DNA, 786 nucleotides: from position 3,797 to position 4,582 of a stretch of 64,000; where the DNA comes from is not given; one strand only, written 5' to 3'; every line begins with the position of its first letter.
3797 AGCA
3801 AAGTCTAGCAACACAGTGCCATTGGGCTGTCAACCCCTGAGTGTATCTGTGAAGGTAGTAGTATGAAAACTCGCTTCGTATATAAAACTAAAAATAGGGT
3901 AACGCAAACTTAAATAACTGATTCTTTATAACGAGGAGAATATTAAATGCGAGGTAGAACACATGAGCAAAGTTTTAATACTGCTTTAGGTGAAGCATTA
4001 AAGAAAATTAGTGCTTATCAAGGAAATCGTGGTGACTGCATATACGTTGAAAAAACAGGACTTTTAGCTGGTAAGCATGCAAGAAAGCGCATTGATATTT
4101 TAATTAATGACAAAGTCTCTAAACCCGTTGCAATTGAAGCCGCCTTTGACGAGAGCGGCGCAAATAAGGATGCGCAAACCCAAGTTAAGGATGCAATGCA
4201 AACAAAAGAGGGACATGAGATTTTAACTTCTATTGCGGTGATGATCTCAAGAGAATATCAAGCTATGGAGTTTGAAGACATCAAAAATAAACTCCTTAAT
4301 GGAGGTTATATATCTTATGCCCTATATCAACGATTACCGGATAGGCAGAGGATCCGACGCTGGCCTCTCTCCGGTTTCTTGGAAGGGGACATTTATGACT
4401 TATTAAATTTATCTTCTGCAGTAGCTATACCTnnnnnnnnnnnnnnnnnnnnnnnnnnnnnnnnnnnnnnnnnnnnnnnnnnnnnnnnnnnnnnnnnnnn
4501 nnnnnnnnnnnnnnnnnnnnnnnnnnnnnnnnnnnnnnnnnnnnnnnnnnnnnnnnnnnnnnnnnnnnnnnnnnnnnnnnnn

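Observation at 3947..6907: Lone 986-aa gamma-class N6-adenine methyltransferase with long unassigned N- and C-terminal regions (Type IIG-like?)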

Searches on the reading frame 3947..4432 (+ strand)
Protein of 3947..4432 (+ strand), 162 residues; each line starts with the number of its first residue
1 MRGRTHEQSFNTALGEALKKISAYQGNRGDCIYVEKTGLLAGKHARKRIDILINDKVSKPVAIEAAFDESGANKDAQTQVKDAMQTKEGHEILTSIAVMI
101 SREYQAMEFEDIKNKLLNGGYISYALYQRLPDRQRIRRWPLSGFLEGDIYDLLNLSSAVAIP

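Call 38: search_solved_structures(query=A2, max_evalue=10)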
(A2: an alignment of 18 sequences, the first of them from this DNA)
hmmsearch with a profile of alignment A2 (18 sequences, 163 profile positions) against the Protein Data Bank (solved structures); distinct sequences matched with E-value up to 10: 3.
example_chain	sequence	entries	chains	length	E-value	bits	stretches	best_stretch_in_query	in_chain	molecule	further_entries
9occ_M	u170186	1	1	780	0.086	15.7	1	15-118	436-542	Tail tape measure protein gp18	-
7rag_B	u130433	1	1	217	0.23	14.3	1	29-71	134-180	Germination-specific N-acetylmuramoyl-L-alanine amidase, Autolysin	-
7tmu_A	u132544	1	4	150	0.74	12.7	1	91-142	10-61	SRPBCC family protein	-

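Call 40: predict_structure(alignment_id=A2)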
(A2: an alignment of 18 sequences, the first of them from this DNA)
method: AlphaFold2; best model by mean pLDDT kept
length: 162 residues; sequences in the alignment: 18
mean_pLDDT: 92.5   pTM: 0.89
mean pLDDT of the five models: 92.5, 92.0, 91.5, 91.1, 90.7
residues with pLDDT >= 90: 134; 70-90: 21; 50-70: 4; < 50: 3
segments of 3 or more residues with pLDDT < 50: 1-3
pLDDT, mean of each block of 10 residues (from residue 1): 72 97 82 96 96 93 97 97 95 97 93 97 96 91 97 91 64
secondary structure, 60 per line:
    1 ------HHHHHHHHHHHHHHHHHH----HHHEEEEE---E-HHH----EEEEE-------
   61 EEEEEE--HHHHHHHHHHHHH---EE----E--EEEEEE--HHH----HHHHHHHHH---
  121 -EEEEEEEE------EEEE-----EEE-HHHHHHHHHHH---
elements in order: H7-24 E32-36 E49-53 E61-66 H69-81 E94-99 H109-117 E122-129 E136-139 E145-147 H149-159
